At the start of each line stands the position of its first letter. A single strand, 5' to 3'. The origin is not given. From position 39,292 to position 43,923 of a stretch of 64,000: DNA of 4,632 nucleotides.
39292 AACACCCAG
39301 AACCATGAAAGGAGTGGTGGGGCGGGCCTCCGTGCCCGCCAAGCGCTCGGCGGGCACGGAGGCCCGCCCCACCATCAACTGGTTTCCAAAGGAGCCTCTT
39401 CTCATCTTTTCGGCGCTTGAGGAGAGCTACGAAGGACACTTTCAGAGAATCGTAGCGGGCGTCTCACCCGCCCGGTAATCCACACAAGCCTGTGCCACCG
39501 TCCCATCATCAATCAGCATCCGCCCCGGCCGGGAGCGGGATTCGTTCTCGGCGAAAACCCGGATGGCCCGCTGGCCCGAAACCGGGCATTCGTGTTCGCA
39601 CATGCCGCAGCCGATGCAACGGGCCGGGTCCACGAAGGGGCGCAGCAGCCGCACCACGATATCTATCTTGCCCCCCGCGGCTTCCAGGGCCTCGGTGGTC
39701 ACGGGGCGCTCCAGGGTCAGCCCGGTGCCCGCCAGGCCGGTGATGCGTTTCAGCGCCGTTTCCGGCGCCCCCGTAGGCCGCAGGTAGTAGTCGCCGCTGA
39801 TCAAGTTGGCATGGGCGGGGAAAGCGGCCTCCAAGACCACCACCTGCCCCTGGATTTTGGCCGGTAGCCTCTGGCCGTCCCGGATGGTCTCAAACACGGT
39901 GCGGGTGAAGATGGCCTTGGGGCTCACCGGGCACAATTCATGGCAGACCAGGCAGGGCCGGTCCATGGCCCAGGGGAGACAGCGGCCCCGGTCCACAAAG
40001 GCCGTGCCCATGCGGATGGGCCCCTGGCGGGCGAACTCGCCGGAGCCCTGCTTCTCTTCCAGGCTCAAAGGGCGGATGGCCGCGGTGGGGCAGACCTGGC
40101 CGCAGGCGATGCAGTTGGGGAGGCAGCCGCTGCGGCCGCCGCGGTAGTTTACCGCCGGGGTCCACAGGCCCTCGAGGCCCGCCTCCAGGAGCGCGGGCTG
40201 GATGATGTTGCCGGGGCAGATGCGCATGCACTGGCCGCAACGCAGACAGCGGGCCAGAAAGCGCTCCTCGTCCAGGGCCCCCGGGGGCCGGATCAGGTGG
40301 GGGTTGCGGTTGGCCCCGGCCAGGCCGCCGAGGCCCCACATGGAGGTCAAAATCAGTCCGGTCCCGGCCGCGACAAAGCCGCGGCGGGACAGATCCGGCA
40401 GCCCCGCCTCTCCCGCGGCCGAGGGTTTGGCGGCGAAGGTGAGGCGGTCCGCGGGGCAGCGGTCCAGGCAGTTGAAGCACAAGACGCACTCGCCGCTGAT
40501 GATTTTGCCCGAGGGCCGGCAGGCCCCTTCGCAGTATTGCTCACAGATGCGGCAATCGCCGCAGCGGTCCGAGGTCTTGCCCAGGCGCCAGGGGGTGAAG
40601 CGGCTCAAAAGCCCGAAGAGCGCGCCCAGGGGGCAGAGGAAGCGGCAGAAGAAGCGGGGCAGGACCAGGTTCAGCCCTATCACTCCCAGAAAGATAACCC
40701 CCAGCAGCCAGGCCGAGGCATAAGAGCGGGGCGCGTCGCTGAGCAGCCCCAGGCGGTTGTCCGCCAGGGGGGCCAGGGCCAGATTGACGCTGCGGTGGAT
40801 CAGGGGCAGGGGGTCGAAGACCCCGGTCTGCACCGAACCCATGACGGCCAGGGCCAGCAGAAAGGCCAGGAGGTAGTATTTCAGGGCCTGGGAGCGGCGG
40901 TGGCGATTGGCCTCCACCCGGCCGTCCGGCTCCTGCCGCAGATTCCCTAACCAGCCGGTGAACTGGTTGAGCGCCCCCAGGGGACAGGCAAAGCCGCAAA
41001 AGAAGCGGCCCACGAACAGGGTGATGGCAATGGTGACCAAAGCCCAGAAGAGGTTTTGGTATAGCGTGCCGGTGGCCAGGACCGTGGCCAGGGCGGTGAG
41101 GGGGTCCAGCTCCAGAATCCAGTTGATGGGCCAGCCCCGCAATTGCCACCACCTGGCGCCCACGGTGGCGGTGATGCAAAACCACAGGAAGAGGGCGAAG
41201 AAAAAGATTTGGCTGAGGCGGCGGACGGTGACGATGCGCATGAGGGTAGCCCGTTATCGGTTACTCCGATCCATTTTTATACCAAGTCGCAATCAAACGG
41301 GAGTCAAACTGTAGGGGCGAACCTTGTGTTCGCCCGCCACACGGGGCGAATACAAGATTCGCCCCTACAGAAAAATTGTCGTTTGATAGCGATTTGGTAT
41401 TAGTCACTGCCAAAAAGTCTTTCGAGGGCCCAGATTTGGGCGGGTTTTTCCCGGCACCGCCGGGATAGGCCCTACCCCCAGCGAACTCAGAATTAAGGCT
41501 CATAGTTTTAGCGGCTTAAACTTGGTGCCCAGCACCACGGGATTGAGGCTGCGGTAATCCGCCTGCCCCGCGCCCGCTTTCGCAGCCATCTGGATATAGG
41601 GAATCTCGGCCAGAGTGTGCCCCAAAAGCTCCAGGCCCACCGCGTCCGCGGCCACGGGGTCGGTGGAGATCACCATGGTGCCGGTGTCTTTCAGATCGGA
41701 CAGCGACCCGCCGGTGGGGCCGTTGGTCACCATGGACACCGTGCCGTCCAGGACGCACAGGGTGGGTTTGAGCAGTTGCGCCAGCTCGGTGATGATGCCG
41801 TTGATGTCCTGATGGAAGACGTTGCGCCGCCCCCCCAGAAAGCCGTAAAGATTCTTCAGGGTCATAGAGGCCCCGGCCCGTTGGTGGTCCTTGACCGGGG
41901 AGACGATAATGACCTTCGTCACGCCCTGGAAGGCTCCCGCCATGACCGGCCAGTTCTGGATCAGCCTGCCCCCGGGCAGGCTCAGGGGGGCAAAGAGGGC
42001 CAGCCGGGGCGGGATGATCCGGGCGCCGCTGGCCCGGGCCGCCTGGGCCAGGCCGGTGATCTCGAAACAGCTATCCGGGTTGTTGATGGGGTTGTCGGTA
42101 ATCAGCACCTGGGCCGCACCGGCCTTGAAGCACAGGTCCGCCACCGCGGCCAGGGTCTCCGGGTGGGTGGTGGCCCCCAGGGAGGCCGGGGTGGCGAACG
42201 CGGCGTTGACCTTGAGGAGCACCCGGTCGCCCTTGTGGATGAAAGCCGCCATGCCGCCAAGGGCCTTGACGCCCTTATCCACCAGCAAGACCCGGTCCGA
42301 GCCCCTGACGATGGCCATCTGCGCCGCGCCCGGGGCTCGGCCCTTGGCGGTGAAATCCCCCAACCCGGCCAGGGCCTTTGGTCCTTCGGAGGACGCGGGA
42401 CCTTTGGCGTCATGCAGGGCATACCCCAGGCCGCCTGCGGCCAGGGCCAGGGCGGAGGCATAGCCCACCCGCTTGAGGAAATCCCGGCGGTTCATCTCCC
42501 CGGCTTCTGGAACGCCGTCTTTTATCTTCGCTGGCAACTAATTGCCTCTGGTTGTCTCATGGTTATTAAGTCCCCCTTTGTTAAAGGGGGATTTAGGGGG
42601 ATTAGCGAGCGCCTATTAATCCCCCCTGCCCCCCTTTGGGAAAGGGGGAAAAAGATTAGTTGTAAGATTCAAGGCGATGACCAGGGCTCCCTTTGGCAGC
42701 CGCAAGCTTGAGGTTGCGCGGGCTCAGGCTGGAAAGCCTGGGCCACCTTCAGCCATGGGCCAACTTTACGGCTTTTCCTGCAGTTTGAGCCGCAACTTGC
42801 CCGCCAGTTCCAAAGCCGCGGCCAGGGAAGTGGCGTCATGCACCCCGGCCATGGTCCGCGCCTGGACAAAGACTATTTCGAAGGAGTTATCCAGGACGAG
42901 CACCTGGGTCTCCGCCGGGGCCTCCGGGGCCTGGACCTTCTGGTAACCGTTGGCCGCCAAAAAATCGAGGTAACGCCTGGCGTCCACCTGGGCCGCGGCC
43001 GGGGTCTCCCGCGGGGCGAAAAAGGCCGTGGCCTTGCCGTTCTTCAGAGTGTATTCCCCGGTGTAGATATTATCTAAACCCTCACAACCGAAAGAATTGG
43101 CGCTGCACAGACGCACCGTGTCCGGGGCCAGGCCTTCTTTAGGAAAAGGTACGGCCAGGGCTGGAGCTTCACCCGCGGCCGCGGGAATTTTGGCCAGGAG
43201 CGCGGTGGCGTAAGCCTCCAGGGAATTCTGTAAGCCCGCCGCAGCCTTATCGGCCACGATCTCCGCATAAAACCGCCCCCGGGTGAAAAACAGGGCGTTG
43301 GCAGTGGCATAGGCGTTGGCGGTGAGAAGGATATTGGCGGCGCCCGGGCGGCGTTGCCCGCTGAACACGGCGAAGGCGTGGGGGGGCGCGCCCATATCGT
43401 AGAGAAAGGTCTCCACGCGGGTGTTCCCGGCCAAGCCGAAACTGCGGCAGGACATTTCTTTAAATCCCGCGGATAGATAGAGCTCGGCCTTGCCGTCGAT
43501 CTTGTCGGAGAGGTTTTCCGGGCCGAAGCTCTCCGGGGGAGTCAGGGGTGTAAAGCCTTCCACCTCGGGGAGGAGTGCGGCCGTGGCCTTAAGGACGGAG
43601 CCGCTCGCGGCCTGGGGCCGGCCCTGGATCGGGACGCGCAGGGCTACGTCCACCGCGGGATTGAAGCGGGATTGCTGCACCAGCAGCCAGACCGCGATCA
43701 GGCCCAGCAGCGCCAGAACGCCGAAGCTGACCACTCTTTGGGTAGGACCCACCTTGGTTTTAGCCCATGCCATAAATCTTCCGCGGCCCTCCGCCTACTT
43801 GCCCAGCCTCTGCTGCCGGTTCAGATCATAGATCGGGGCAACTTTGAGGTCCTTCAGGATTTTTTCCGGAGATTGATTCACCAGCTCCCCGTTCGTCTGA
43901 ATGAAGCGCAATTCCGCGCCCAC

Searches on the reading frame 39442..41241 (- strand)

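Call 51: search_protein_families(library=pfam, proteins=[window:39442-41241:-], max_evalue=0.0001)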
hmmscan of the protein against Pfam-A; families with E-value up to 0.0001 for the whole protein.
window:39442-41241:- (599 aa): 8 families
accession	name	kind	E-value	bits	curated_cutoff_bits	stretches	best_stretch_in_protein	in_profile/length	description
PF12801.12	Fer4_5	-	4.1e-15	55.9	22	2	64-100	6-42/48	4Fe-4S binding domain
PF12838.12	Fer4_7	-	6e-12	46.3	27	0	537-554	33-50/52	4Fe-4S dicluster domain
PF13187.11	Fer4_9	-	1.5e-07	31.7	27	1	331-389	1-52/52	4Fe-4S dicluster domain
PF00037.32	Fer4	-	6.4e-07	29.4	21.1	1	536-554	2-20/24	4Fe-4S binding domain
PF13484.11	Fer4_16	-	5.2e-06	27.6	30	0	331-349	1-19/66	4Fe-4S double cluster binding domain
PF13237.11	Fer4_10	-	1.5e-05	25.3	25.5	0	535-565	2-33/53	4Fe-4S dicluster domain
PF12837.12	Fer4_6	-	1.9e-05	24.8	25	0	535-554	2-21/24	4Fe-4S binding domain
PF12797.12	Fer4_2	-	3.8e-05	23.8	24.5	1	534-554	2-22/22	4Fe-4S binding domain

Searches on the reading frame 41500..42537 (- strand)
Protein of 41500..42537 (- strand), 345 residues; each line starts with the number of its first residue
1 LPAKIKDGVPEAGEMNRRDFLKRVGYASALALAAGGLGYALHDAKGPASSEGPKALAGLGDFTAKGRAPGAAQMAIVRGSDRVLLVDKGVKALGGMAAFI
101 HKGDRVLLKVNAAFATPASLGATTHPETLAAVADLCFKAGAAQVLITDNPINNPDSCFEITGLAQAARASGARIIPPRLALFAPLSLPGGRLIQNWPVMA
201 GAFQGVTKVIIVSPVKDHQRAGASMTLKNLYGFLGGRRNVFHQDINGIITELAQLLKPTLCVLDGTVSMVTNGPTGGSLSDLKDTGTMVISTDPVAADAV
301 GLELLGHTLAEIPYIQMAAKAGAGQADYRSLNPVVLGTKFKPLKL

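Call 51: search_protein_families(library=pfam, proteins=[window:41500-42537:-], max_evalue=0.0001)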
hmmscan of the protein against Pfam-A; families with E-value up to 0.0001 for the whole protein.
window:41500-42537:- (345 aa): 1 family
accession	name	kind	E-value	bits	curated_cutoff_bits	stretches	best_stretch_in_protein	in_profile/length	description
PF04015.17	DUF362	-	8.9e-39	134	24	1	106-302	1-199/200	Domain of unknown function (DUF362)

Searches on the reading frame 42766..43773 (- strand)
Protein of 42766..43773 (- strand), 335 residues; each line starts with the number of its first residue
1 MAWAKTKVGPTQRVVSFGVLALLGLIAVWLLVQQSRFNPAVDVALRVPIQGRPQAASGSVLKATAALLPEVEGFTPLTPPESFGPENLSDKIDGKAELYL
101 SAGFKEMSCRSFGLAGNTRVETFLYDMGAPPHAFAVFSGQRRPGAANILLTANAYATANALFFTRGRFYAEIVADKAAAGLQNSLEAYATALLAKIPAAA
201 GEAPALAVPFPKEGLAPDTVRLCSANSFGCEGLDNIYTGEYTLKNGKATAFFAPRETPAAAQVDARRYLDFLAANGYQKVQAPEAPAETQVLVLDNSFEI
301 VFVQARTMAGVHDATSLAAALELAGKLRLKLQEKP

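Call 51: search_protein_families(library=pfam, proteins=[window:42766-43773:-], max_evalue=0.0001)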
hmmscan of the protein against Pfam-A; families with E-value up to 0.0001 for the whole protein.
window:42766-43773:- (335 aa): 1 family
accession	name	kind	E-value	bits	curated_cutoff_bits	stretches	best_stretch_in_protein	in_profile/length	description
PF20244.3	DUF6599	-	3.2e-47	160.9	27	1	72-255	2-185/186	Family of unknown function (DUF6599)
